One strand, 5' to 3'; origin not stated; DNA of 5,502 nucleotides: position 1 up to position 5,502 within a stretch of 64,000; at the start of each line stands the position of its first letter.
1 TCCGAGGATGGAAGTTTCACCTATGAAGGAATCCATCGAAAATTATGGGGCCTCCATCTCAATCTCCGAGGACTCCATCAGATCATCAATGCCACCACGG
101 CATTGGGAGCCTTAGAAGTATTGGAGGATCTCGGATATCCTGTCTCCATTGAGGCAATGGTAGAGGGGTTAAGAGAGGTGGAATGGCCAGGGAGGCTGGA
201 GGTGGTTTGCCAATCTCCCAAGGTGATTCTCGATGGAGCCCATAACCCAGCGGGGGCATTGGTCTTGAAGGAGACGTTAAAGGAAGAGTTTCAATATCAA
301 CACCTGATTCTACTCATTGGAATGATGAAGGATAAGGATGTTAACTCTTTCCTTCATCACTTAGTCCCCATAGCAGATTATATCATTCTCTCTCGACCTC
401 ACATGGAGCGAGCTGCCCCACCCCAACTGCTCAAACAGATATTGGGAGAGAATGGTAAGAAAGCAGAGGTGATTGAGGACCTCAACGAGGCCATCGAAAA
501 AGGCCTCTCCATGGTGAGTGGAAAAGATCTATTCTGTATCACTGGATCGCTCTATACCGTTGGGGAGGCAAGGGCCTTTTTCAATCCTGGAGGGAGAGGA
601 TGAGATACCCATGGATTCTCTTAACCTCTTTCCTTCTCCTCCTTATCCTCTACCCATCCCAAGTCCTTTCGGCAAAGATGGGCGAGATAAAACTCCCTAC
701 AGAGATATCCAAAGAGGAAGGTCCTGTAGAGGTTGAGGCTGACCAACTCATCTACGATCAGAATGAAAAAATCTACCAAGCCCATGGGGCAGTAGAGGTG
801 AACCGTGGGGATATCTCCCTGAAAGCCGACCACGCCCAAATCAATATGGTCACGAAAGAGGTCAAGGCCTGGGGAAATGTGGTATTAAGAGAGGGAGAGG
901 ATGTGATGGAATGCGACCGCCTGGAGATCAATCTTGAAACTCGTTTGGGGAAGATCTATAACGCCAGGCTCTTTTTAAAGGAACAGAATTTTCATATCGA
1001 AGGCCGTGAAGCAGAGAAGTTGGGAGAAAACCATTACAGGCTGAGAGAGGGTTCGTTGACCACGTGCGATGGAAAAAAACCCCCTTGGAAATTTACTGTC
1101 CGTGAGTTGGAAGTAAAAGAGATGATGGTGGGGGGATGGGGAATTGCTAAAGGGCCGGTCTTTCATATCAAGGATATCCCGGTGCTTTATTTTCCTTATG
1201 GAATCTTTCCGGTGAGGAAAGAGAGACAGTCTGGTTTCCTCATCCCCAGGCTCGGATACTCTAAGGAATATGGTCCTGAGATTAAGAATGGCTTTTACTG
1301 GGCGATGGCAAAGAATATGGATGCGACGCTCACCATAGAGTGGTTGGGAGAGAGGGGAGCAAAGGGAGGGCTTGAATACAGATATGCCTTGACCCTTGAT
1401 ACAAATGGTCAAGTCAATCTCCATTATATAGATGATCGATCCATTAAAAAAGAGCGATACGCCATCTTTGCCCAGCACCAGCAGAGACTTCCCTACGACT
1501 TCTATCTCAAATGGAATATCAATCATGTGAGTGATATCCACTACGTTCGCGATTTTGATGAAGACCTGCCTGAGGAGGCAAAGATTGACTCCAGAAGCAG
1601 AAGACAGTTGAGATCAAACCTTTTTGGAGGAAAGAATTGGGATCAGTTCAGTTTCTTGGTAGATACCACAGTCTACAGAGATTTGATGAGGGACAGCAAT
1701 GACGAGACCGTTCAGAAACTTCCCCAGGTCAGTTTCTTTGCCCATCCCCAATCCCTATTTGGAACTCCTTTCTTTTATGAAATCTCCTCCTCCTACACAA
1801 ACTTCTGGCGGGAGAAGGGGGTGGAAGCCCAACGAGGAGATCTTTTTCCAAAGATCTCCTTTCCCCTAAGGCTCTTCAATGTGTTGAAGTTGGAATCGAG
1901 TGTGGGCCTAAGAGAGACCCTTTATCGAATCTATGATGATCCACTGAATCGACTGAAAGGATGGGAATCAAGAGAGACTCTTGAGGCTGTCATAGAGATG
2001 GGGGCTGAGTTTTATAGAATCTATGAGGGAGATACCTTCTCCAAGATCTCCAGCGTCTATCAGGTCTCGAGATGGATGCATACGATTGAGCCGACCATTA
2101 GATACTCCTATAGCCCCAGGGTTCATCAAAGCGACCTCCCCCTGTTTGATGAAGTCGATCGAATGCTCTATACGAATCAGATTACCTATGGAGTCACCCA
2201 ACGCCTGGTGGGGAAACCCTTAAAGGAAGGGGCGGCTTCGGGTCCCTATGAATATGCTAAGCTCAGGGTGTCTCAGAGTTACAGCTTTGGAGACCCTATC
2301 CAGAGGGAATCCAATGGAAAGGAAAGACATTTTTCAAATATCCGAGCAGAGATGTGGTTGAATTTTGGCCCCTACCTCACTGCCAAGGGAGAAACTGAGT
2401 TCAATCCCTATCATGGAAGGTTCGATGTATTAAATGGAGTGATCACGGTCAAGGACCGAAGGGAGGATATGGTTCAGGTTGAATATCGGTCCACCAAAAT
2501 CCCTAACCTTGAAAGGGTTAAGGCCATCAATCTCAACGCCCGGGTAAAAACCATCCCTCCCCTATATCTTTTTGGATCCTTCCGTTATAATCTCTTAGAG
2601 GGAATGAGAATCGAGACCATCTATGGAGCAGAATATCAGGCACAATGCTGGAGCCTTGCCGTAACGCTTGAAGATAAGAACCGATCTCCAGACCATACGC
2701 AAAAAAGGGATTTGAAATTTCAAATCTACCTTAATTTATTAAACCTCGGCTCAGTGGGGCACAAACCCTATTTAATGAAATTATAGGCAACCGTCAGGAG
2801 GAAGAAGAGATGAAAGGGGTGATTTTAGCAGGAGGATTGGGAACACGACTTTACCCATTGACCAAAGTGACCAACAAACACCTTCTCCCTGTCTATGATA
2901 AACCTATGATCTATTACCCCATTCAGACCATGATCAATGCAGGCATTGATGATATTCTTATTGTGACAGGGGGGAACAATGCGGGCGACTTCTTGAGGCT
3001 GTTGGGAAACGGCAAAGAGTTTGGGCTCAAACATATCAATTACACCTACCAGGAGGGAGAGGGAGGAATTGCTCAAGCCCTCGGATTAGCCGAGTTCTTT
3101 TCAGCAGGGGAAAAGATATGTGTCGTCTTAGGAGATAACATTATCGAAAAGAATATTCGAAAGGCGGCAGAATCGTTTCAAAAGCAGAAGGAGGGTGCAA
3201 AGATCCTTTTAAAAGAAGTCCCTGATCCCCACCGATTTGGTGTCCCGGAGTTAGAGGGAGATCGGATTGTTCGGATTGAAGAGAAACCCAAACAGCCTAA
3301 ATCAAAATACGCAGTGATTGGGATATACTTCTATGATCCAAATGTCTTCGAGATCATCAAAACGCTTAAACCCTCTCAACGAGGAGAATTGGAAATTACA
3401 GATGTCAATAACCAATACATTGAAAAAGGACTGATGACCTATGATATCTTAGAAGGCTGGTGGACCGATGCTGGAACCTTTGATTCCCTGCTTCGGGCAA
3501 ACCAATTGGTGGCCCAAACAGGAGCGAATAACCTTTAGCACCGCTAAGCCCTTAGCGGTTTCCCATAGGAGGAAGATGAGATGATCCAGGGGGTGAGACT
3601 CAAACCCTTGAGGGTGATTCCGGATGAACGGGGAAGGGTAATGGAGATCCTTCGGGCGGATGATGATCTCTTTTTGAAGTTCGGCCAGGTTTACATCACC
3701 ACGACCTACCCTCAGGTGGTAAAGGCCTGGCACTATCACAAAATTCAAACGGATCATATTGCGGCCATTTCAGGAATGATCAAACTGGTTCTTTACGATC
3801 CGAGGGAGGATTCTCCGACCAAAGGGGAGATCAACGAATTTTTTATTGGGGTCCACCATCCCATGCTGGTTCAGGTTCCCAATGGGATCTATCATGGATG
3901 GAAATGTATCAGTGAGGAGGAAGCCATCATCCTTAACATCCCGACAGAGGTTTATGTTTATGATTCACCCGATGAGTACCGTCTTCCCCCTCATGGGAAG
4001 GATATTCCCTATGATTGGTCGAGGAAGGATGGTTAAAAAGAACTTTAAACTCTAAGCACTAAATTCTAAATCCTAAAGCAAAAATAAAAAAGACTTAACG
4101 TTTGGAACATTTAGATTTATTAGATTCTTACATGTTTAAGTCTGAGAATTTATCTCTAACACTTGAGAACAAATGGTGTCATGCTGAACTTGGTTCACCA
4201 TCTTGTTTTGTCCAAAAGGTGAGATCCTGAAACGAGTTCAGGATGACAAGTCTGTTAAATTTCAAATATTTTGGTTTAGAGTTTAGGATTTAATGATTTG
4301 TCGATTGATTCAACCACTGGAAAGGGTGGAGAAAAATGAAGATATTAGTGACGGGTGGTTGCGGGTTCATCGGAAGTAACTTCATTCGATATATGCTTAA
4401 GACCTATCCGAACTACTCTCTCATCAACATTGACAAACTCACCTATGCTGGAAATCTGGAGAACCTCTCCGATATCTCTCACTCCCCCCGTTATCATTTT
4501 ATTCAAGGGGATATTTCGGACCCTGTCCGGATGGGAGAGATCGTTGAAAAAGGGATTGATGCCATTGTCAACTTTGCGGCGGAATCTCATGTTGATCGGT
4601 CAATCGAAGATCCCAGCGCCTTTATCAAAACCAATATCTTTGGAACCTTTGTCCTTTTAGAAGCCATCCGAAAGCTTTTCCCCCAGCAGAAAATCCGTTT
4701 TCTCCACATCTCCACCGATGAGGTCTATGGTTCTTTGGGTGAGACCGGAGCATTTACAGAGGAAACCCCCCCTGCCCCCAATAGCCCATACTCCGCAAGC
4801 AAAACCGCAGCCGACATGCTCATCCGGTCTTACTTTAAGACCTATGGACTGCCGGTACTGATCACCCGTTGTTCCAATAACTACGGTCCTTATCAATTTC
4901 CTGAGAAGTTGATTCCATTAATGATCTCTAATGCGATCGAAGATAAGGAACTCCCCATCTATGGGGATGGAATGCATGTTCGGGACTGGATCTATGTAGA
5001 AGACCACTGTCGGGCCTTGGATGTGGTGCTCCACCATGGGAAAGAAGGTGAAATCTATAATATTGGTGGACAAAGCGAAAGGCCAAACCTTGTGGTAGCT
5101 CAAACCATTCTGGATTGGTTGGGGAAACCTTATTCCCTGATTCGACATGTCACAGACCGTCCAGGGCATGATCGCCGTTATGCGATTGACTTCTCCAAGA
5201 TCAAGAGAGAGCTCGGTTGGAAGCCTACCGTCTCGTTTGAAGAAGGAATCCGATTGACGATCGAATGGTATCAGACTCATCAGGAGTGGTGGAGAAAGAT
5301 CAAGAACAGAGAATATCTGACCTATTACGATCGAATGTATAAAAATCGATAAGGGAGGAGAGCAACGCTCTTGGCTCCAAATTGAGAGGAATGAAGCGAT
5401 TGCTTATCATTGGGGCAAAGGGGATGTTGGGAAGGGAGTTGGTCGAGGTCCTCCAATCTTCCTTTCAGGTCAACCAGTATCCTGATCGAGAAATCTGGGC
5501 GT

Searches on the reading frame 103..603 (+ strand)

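Call 46: search_protein_families(library=pfam, proteins=[window:103-603:+], max_evalue=0.00001)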
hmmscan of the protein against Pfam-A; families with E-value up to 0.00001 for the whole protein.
window:103-603:+ (166 aa): 1 family
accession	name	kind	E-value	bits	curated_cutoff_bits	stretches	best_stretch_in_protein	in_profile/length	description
PF02875.26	Mur_ligase_C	-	4.9e-22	79.5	28.4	1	30-149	1-126/127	Mur ligase, glutamate ligase domain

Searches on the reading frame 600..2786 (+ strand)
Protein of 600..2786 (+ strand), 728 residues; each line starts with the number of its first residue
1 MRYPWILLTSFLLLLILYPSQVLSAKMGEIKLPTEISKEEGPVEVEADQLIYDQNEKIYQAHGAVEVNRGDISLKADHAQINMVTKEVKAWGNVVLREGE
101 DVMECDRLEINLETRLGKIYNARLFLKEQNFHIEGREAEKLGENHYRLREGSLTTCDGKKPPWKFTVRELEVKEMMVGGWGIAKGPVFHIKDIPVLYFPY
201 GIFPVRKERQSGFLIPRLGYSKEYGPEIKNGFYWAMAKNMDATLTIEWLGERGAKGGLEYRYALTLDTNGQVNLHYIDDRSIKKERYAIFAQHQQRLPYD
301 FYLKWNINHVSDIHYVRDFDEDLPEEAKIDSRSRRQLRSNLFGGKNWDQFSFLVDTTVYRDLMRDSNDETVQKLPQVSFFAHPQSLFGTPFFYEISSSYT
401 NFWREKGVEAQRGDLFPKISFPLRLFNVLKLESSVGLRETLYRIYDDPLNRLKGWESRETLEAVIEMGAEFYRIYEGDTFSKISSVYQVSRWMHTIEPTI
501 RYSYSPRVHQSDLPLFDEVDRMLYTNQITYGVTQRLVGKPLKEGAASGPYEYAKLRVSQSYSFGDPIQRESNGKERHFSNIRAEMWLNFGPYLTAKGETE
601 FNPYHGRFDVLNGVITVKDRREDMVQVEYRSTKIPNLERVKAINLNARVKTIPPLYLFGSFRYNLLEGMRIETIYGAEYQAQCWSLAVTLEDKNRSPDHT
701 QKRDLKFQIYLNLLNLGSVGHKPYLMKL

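Call 46: search_protein_families(library=pfam, proteins=[window:600-2786:+], max_evalue=0.00001)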
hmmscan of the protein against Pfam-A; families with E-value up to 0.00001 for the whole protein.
window:600-2786:+ (728 aa): 3 families
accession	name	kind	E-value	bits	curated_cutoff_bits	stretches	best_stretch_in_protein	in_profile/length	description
PF04453.20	LptD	-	7.3e-45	154.3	22.4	1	284-632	1-355/384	LPS transport system D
PF19838.5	LptD_2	-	3.2e-22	79.3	22.5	1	188-523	8-369/464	LptD protein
PF03968.19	LptD_N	-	7.3e-07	29.9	20.4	0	44-82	1-39/113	LptA/(LptD N-terminal domain) LPS transport protein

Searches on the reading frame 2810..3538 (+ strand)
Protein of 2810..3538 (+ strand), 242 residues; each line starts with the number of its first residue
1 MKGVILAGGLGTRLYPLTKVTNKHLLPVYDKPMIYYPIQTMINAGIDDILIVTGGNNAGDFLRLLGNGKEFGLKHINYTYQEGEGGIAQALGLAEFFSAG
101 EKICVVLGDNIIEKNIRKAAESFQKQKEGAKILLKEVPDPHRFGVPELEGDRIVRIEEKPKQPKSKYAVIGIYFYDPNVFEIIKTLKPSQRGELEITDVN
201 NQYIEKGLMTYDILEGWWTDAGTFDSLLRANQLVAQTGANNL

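Call 46: search_protein_families(library=pfam, proteins=[window:2810-3538:+], max_evalue=0.00001)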
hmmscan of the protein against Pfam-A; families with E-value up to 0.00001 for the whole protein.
window:2810-3538:+ (242 aa): 2 families
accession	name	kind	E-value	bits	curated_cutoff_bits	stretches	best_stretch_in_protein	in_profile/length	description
PF00483.29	NTP_transferase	-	7.6e-62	209.5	21.2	1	2-236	1-244/245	Nucleotidyl transferase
PF12804.13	NTP_transf_3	-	7.5e-09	36.4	27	1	3-124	1-112/160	MobA-like NTP transferase domain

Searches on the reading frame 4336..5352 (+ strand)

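Call 46: search_protein_families(library=pfam, proteins=[window:4336-5352:+], max_evalue=0.00001)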
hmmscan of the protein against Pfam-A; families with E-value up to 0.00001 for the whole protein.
window:4336-5352:+ (338 aa): 7 families
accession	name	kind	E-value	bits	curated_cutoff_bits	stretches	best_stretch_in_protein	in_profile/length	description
PF16363.11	GDP_Man_Dehyd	-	7e-92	308.8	27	1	4-307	1-331/332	GDP-mannose 4,6 dehydratase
PF01370.27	Epimerase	-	2.3e-69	233.9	20.9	1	3-244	1-240/240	NAD dependent epimerase/dehydratase family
PF04321.23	RmlD_sub_bind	-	2.8e-15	56.6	27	1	1-272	1-241/287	RmlD substrate binding domain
PF01073.25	3Beta_HSD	-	1.5e-14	54.2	22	1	4-223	1-220/280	3-beta hydroxysteroid dehydrogenase/isomerase family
PF07993.18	NAD_binding_4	-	1.7e-13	50.8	20.1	1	5-181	1-206/258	Male sterility protein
PF02719.21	Polysacc_synt_2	-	8.1e-12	45.3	20.2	1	3-131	1-132/293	Polysaccharide biosynthesis protein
PF00106.31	adh_short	-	2.8e-07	30.7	26.6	1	3-166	3-163/195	short chain dehydrogenase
